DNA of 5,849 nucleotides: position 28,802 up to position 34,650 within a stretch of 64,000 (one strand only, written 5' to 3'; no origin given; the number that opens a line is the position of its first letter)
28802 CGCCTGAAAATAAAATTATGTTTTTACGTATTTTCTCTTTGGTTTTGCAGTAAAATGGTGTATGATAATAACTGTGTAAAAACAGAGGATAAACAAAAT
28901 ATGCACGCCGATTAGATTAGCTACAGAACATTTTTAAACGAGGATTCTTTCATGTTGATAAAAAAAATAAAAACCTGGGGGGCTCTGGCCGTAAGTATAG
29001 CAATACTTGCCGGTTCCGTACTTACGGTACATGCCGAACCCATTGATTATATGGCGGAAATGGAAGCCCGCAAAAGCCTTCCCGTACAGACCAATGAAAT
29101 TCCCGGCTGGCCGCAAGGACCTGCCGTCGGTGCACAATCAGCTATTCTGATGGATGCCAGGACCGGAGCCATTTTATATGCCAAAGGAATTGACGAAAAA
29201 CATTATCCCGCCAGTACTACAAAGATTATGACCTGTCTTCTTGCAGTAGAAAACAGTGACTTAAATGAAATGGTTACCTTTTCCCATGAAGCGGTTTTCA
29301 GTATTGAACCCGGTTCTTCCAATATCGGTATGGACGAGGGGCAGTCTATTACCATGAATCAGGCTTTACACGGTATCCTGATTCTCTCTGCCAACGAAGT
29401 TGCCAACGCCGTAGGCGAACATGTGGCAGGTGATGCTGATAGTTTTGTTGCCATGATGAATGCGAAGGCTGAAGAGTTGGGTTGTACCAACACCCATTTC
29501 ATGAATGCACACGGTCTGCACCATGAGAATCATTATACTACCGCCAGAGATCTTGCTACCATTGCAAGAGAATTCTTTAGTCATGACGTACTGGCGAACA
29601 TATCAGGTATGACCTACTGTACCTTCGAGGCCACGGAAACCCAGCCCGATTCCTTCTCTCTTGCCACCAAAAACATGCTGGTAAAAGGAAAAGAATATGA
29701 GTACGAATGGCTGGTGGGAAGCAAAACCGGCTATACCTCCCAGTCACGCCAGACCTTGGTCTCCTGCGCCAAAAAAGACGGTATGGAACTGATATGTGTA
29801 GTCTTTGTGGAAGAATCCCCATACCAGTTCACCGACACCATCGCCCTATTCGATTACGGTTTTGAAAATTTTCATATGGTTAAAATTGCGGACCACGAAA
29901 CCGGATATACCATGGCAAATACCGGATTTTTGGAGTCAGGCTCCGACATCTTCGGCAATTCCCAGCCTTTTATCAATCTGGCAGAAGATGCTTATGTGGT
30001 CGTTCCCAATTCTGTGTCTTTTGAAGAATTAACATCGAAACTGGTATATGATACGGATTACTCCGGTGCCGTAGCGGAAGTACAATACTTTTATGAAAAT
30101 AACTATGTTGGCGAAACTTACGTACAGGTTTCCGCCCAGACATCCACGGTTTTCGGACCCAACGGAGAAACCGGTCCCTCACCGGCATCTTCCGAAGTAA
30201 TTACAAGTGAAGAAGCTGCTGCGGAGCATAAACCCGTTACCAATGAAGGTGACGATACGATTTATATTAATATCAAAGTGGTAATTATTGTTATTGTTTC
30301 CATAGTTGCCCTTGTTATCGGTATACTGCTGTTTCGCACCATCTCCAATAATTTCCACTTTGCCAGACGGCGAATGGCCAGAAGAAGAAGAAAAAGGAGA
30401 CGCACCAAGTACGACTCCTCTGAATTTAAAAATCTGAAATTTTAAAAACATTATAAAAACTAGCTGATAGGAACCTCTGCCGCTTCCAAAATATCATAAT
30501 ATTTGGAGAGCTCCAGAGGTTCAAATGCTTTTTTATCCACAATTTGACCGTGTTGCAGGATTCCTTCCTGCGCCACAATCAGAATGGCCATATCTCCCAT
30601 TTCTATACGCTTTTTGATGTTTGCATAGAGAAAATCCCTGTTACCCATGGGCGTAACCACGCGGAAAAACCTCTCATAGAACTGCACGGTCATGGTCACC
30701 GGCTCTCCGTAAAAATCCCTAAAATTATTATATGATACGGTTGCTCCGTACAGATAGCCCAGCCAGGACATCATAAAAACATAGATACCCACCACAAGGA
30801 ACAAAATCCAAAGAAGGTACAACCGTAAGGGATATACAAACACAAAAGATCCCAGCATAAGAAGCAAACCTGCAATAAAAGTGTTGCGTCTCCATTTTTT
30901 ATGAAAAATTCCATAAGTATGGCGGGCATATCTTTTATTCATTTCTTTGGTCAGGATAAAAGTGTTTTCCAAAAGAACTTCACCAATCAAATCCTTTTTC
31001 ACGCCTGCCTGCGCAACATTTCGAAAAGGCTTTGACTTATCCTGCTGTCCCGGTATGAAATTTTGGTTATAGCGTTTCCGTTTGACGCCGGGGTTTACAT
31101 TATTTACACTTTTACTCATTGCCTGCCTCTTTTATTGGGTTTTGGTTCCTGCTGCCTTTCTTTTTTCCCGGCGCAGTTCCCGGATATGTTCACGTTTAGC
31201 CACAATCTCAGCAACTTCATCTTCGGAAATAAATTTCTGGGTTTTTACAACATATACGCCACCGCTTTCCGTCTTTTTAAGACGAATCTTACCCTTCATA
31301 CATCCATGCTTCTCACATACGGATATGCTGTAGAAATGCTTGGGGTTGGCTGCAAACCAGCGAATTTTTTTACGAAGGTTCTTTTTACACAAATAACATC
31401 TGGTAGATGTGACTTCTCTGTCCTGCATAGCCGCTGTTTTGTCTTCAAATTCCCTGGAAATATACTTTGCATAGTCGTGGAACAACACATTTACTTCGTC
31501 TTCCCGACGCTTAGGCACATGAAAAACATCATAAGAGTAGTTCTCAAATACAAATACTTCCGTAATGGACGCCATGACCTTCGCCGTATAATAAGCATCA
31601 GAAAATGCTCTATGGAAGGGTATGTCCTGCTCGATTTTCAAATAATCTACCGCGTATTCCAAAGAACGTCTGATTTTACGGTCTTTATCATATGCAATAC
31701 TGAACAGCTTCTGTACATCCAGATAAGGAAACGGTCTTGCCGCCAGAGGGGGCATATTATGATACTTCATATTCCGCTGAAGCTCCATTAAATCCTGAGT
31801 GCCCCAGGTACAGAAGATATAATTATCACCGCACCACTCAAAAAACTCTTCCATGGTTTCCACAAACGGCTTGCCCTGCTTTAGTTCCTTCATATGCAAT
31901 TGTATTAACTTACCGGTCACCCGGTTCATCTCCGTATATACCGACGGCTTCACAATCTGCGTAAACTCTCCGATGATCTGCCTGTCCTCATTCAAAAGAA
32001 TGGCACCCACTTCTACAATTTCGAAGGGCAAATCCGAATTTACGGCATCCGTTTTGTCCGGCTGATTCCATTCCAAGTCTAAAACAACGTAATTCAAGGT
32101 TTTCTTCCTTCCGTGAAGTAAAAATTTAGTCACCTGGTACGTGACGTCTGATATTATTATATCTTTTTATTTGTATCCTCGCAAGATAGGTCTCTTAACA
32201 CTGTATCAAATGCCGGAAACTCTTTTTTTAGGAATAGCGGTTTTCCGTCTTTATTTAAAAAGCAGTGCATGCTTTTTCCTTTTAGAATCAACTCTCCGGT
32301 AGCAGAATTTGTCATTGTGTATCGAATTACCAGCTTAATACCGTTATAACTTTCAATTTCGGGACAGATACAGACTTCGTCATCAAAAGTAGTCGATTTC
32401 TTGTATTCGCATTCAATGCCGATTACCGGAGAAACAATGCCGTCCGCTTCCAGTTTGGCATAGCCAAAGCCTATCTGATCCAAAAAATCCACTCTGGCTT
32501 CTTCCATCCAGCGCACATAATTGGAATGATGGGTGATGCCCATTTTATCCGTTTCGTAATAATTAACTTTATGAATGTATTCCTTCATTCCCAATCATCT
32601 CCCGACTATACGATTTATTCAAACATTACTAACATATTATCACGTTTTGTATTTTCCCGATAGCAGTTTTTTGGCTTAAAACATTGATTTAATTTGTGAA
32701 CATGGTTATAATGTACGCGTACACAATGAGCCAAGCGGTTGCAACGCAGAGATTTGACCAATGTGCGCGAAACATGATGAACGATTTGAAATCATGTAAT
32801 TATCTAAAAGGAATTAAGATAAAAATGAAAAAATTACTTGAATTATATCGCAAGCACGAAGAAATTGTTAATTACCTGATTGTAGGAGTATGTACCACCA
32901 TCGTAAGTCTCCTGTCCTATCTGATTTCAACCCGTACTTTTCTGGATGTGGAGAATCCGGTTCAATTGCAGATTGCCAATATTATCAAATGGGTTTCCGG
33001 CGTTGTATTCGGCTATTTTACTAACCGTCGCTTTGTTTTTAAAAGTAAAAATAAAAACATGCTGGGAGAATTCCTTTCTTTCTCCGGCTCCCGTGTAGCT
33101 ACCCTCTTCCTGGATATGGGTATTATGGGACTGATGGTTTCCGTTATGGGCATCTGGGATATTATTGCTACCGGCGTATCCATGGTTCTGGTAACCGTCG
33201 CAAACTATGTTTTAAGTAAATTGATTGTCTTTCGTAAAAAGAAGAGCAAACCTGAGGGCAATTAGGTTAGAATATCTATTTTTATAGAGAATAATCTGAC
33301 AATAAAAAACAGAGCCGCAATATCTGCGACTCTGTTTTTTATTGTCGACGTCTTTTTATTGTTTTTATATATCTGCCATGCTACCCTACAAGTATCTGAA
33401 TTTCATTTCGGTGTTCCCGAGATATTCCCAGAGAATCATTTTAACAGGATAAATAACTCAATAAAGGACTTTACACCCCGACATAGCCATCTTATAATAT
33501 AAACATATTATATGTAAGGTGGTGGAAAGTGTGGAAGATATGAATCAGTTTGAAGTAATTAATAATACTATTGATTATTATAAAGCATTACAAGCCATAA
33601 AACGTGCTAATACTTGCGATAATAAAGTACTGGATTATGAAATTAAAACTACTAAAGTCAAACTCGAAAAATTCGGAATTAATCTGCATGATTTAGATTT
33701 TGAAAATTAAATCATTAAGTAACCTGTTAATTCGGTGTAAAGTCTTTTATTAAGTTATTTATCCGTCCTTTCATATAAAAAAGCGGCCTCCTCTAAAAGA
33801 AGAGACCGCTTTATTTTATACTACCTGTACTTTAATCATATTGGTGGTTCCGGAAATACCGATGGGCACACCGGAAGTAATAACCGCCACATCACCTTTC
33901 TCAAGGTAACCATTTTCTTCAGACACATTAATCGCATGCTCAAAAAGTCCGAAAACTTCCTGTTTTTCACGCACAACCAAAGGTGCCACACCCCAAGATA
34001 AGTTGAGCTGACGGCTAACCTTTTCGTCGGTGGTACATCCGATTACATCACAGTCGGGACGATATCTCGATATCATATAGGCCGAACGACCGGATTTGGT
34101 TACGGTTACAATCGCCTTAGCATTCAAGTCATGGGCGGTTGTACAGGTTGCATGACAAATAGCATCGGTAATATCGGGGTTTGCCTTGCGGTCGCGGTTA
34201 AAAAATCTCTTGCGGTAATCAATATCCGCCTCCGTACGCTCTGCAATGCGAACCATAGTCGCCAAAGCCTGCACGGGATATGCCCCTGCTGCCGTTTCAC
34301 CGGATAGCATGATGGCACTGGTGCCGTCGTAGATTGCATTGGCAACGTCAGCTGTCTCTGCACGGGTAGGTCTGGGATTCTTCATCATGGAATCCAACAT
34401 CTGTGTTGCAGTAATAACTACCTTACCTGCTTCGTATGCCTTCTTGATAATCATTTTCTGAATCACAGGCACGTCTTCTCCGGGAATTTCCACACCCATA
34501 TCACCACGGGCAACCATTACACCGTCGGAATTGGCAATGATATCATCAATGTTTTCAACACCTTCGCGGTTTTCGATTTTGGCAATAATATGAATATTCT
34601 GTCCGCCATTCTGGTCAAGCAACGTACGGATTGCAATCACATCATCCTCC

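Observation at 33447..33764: Small self-contained gene cassette enclosed by 31-bp inverted repeats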

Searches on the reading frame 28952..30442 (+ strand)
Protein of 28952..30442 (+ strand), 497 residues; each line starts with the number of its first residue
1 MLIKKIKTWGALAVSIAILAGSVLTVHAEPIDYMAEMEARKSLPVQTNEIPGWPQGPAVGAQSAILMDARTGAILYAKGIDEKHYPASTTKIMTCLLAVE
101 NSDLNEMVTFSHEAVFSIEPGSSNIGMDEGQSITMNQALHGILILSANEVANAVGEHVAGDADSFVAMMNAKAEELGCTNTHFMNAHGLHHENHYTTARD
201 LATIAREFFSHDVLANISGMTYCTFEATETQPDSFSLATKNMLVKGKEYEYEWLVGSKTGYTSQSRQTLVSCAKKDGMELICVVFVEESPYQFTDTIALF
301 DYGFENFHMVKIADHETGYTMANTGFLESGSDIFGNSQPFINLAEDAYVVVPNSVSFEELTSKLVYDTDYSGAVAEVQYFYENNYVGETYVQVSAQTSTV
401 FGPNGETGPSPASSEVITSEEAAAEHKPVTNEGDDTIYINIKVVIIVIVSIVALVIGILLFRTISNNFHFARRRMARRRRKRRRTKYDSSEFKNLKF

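Call 76: search_protein_families(library=pfam, proteins=[window:28952-30442:+], max_evalue=0.0001)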
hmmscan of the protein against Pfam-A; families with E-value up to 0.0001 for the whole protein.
window:28952-30442:+ (497 aa): 2 families
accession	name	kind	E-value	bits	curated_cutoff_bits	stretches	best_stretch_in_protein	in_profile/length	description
PF00768.25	Peptidase_S11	-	2.4e-56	191.3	27.6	1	56-285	7-235/239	D-alanyl-D-alanine carboxypeptidase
PF13354.11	Beta-lactamase2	-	5e-07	29.7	22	1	68-285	6-213/214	Beta-lactamase enzyme family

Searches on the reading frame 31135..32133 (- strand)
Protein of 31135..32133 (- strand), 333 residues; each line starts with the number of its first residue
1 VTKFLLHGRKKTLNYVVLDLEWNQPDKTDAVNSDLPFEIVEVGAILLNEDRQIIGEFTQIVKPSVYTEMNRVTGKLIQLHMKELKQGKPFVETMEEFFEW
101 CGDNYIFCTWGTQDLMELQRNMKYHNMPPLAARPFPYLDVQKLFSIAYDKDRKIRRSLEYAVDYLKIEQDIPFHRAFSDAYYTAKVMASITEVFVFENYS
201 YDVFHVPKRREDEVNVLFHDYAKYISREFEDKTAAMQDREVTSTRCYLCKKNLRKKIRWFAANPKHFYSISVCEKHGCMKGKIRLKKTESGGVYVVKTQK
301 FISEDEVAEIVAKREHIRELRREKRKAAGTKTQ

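Call 76: search_protein_families(library=pfam, proteins=[window:31135-32133:-], max_evalue=0.0001)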
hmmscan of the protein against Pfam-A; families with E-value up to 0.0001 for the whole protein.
window:31135-32133:- (333 aa): 1 family
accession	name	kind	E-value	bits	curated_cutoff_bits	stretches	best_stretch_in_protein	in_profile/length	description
PF00929.31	RNase_T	-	7.8e-12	46.5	24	1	16-186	1-163/164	Exonuclease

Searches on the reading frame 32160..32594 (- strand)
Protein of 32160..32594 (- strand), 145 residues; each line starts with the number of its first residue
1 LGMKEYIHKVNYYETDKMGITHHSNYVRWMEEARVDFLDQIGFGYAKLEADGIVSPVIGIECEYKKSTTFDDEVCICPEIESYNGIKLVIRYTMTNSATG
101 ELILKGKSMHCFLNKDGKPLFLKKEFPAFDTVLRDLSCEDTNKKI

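Call 76: search_protein_families(library=pfam, proteins=[window:32160-32594:-], max_evalue=0.0001)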
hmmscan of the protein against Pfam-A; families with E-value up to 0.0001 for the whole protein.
window:32160-32594:- (145 aa): 2 families
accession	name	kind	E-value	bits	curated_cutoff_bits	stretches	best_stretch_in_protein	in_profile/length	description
PF13279.12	4HBT_2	-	5.9e-13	49.8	25.5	1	11-127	2-115/122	Thioesterase-like superfamily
PF03061.28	4HBT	-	1.3e-10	41.9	20.6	1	18-100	1-76/79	Thioesterase superfamily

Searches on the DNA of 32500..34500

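Call 6: search_rna_families(source=window, start=32500, end=34500, threshold=evalue, max_evalue=10)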
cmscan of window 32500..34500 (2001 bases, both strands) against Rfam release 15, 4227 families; matches with E-value up to 10: 22.
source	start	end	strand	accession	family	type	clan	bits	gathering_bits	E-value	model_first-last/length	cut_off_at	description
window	33218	33348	+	RF01774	rpsL_ricks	Cis-reg; leader;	-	27.8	60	1.7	1-131/131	no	Rickettsia rpsL leader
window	33260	33342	+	RF02432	SpF25_sRNA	Gene; sRNA;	-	26.3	48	0.16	1-102/102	no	Streptococcus sRNA SpF25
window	33213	33355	+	RF00077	SraB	Gene; sRNA;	-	23.8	130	0.06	1-169/169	no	SraB RNA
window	33775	33910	-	RF00515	PyrR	Cis-reg;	-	22.4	54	3.3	1-115/115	no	PyrR binding site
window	33298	33346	-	RF03225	mir-2763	Gene; miRNA;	-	21.3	50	0.35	1-83/83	no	mir-2763 microRNA precursor family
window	33282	33338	+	RF02901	AaHKsRNA41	Gene; sRNA;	-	20.4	97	0.068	1-187/187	no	Aggregatibacter sRNA 41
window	33298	33346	+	RF04128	MIR8562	Gene; miRNA;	-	20.4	211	0.71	1-242/242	no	MIR8562 microRNA precursor family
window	33278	33341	+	RF01459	rliE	Gene; sRNA;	-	19.7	90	2.7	120-182/222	no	Listeria sRNA rliE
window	33297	33346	-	RF03814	mir-2797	Gene; miRNA;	-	19.5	74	3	1-77/77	no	mir-2797 microRNA precursor family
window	33777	33815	-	RF03366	mir-3122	Gene; miRNA;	-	19.2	92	3.3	18-56/73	no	mir-3122 microRNA precursor family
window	33734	33823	+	RF00558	L20_leader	Cis-reg; leader;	-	18.7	58.7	1.5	1-127/127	no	Ribosomal protein L20 leader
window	33278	33336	+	RF02057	STnc40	Gene; sRNA;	-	18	45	7.6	1-70/70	no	Salmonella enterica sRNA STnc40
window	33777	33815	-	RF01025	mir-934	Gene; miRNA;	-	17.8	80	4.4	1-83/83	no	mir-934 microRNA precursor family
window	33203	33339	+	RF02356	BjrC1505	Gene; sRNA;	-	17.3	50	3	1-140/140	no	Alphaproteobacterial sRNA BjrC1505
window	33289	33432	-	RF01439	S_pombe_snR36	Gene; snRNA; snoRNA; HACA-box;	CL00035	17.1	50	4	1-164/164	no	small nucleolar RNA snR36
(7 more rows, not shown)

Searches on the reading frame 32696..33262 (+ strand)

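Call 76: search_protein_families(library=pfam, proteins=[window:32696-33262:+], max_evalue=0.0001)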
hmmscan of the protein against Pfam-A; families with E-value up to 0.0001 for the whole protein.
window:32696-33262:+ (189 aa): 1 family
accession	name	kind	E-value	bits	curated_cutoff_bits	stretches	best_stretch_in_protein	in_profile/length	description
PF04138.20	GtrA_DPMS_TM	-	2.5e-22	79.7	26.1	1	60-179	2-117/117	GtrA/DPMS, transmembrane domain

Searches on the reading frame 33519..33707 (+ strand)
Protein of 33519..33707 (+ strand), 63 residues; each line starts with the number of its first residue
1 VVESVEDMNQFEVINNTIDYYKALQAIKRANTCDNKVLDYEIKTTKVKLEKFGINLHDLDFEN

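Call 5: search_protein_families(library=pfam, proteins=[window:33519-33707:+], max_evalue=10)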
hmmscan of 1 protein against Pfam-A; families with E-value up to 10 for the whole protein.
seq(63 aa): 1 family
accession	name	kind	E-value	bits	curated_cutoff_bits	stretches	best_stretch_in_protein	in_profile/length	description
PF14501.12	HATPase_c_5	-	0.052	13.9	22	1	2-59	18-75/102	GHKL domain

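Call 8: find_homologous_proteins(query=window:33519-33707:+, max_evalue=1)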
Query seq(63 aa) (63 aa): 92 proteins with E <= 1 among 92 candidates.
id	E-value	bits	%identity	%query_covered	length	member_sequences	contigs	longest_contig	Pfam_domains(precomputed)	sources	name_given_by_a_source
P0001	8.7e-34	131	100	100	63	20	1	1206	-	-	-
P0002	1.2e-28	115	87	97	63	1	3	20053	-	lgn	-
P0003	6.2e-27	109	84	98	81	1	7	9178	-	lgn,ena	-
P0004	6.4e-27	109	86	94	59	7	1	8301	-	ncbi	-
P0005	6.5e-27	109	85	97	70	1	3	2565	-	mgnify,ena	mgnify:CR=1 FL=1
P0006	8.6e-27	109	89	89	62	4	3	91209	-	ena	-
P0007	9.0e-27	109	81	94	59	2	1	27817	-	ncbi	-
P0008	1.2e-26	109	88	90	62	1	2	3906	-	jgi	jgi:hypothetical protein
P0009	1.2e-26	108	88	90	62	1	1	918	-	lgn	-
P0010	1.4e-26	108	86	92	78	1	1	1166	-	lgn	-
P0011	1.7e-26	108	84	97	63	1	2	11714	-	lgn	-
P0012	1.7e-26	108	84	97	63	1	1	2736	-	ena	-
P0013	2.5e-26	108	88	90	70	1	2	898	-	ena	-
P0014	2.7e-26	107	88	92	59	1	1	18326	-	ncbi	-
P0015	2.7e-26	107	79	98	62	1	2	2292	-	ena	-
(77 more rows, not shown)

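Call 11: find_related_loci(query=A1, collection=genome_contigs, flank=3000)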
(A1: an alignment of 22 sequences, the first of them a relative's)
Query A1 (63 aa) in genome_contigs; peptide patterns used: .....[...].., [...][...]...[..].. (x = any residue, [..] = any of these).
110 stretches matched a pattern; 15 encode a relative of the query (tblastn E <= 1e-3); 15 distinct loci.
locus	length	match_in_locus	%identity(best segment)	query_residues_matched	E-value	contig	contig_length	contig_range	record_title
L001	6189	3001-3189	97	1-63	7e-38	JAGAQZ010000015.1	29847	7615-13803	MAG: Lachnospiraceae bacterium isolate RGIG8694 Water_deer_Colon-2__c38012, whole genome shotgun sequence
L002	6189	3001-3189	95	1-63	2e-37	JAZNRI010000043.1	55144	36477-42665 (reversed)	MAG: Lachnospiraceae bacterium isolate T1900044817_TS20190283.MAGScoT_cleanbin_000022 SGB_2824_k141_1048543, whole genom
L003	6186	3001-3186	81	2-63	8e-33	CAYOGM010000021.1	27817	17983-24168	MAG TPA_asm: uncultured Acetatifactor sp. isolate SRP315200_co1_753 genome assembly, contig: NODE_2651_length_27817_cov_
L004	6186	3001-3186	82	2-63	5e-32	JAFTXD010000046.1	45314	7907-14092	MAG: Lachnospiraceae bacterium isolate RGIG4230 Roe_deer_Colon-4__c141755, whole genome shotgun sequence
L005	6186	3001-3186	81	2-63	3e-32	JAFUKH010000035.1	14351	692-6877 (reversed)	MAG: Lachnospiraceae bacterium isolate RGIG4572 Roe_deer_Rectum-2__c185513, whole genome shotgun sequence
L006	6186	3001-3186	81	2-63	3e-32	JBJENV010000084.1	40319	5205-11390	MAG: Lachnospiraceae bacterium isolate PUUB17_bin.027 NODE_822_length_40319_cov_7.788546, whole genome shotgun sequence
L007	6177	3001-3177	85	5-63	6e-32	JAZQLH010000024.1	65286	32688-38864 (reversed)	MAG: Acetatifactor sp. isolate T1900044610_TS20190076.MAGScoT_cleanbin_000022 SGB_796_k141_352248, whole genome shotgun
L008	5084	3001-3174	88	5-62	1e-31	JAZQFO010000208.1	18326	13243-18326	MAG: Acetatifactor sp. isolate T1900044632_TS20190098.MAGScoT_cleanbin_000061 SGB_1072_k141_2227763, whole genome shotgu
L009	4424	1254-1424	86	6-62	2e-31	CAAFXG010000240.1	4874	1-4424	MAG TPA_asm: Lachnospiraceae bacterium, isolate HGM12091, WGS project CAAFXG010000000 data, contig: SRS475647_33_k119_14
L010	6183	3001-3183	82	2-62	1e-30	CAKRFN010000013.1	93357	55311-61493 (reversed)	MAG: uncultured Eubacterium sp. isolate REFINED_METABAT215_TOP10_CONTIGS_1500_ASSEMBLY_K77_MERGED__Hadza_MoBio_hadza-I-L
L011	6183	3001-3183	80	2-62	2e-30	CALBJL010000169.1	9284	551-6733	MAG TPA_asm: uncultured bacterium isolate SRR1747019_bin.58_CONCOCT_v1.1_MAG genome assembly, contig: ERZ808241.2095, wh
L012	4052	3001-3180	82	2-61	2e-30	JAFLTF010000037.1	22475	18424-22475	MAG: Lachnospiraceae bacterium isolate HAN046 Seq37, whole genome shotgun sequence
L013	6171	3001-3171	86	6-62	4e-30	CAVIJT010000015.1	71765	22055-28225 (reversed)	Lachnospiraceae bacterium isolate H07634-L1_cleanbin_000023 genome assembly, contig: Spades_H07634-L1_contig_237, whole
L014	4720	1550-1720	86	6-62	6e-30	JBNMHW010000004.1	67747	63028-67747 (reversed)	MAG: bacterium isolate CM_BacW0P2544.112 k141_309314_length_67747_cov_13.0021, whole genome shotgun sequence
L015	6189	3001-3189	78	1-62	4e-28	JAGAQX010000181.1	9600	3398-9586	MAG: Lachnospiraceae bacterium isolate RGIG8692 Water_deer_Colon-2__c312756, whole genome shotgun sequence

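Call 23: search_protein_families(library=ncbifam, proteins=[window:33540-33707:+], max_evalue=10)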
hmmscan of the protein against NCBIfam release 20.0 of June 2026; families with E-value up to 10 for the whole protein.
seq(56 aa): 0 families

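Call 25: search_protein_families(library=phrogs, proteins=[window:33540-33707:+], max_evalue=1)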
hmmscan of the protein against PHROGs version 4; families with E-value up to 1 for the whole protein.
seq(56 aa): 1 family
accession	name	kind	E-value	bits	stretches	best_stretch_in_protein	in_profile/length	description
phrog_347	-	connector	0.19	11.8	1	6-55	88-137/394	tail terminator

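Call 47: predict_structure(alignment_id=A1)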
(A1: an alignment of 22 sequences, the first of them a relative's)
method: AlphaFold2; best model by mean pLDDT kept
length: 63 residues; sequences in the alignment: 22
mean_pLDDT: 79.6   pTM: 0.63
mean pLDDT of the five models: 79.6, 78.2, 77.9, 76.9, 74.4
residues with pLDDT >= 90: 19; 70-90: 29; 50-70: 10; < 50: 5
segments of 3 or more residues with pLDDT < 50: 1-4
pLDDT, mean of each block of 10 residues (from residue 1): 53 89 89 86 91 77 55
secondary structure, 60 per line:
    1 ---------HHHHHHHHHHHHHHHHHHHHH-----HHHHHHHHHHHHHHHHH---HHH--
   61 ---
elements in order: H10-30 H36-52

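Call 51: fold_search(model_id=the predicted structure, library=pdb)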
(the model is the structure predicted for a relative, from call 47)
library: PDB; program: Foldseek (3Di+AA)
matches with E <= 10: 114; with E <= 0.001: 0
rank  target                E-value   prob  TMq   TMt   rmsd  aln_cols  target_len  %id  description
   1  5okf_C                1.5e+00  0.82  0.59  0.17   1.4        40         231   10  CH1 chimera of human 14-3-3 sigma with the HSPB6 phosphopeptide in a conformation with self-bound phosphopeptides (released 2017-10-11)
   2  5lmf_B                2.2e+00  0.14  0.31  0.10   4.2        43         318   26  Structure of C-terminal domain from S. cerevisiae Pat1 decapping activator bound to Dcp2 HLM3 peptide (region 484-500) (released 2017-08-16)
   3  7wb4_n                2.4e+00  0.09  0.35  0.05   9.6        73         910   19  Cryo-EM structure of the NR subunit from X. laevis NPC (released 2022-03-02)
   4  8tnt_B                2.6e+00  0.14  0.40  0.27   8.8        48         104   17  Crystal structure of Epstein-Barr virus gH/gL/gp42 in complex with antibodies F-2-1 and 769C2 (released 2024-03-27)
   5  7d5z_B                2.6e+00  0.13  0.40  0.29   8.9        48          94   19  Crystal structure of EBV gH/gL bound with neutralizing antibody 1D8 (released 2021-10-20)
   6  6c5v_B                2.6e+00  0.10  0.36  0.26   9.0        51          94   18  An anti-gH/gL antibody that neutralizes dual-tropic infection defines a site of vulnerability on Epstein-Barr virus (released 2018-05-02)
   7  5lmf_A                3.1e+00  0.10  0.33  0.10   4.1        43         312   26  Structure of C-terminal domain from S. cerevisiae Pat1 decapping activator bound to Dcp2 HLM3 peptide (region 484-500) (released 2017-08-16)
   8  5u96_B                3.6e+00  0.28  0.55  0.67   4.7        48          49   10  Crystal structure of the coiled-coil domain from Listeria Innocua (Tetragonal Form) (released 2017-05-24)
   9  6oqe                  3.6e+00  0.15  0.46  0.20   3.0        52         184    8  X-ray structure of H6N6-NS1 delta(80-84) R38A K41A mutant (released 2019-07-31)
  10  6tlf                  3.9e+00  0.44  0.58  0.17   1.4        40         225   10  human 14-3-3 sigma isoform in complex with IMP (released 2020-03-18)
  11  5vr3                  3.9e+00  0.21  0.55  0.58   8.4        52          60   15  Crystal structure of the BRS domain of BRAF (released 2018-02-14)
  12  4ojj_B                3.9e+00  0.08  0.34  0.11   5.0        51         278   25  Structure of C-terminal domain from S. cerevisiae Pat1 decapping activator (Space group : P212121) (released 2014-10-08)
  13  4ojj_A                3.9e+00  0.08  0.34  0.10   4.9        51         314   25  Structure of C-terminal domain from S. cerevisiae Pat1 decapping activator (Space group : P212121) (released 2014-10-08)
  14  7qca_SN0              4.1e+00  0.30  0.53  0.25   2.2        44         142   20  Spraguea lophii ribosome (released 2022-11-30)
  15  6e5u_K                4.1e+00  0.18  0.56  0.51   3.1        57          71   14  Crystal structure of the mRNA export receptor NXF1/NXT1 in complex with influenza virus NS1 protein (released 2019-04-24)
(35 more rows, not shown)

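Call 73: search_protein_representatives(alignment_id=A1)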
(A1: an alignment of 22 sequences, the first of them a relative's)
Query: 22 sequences, 62 profile positions. Proteins with E-value up to 0.001 (for the whole library): 181; up to 1e-10: 14; up to 1e-30: 2. The best 150 are listed.
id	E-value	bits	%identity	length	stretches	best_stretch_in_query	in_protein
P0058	1.0e-33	130.9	-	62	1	2-61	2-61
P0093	2.3e-31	123.4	-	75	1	4-61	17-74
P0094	3.1e-25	103.8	-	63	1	3-62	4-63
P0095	4.4e-22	93.7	-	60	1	4-60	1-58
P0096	1.7e-16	75.8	-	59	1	4-59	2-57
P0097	1.4e-12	63.2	-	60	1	7-60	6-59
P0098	3.3e-12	62.1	-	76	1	7-58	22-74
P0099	4.7e-12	61.5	-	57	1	7-60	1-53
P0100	7.4e-12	60.9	-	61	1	4-60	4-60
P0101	1.5e-11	60.0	-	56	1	11-58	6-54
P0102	1.9e-11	59.6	-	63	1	3-60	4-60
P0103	4.8e-11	58.3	-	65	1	4-60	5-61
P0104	4.8e-11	58.3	-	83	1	2-58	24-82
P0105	8.3e-11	57.6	-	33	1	1-28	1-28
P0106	1.3e-10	56.9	-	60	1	4-60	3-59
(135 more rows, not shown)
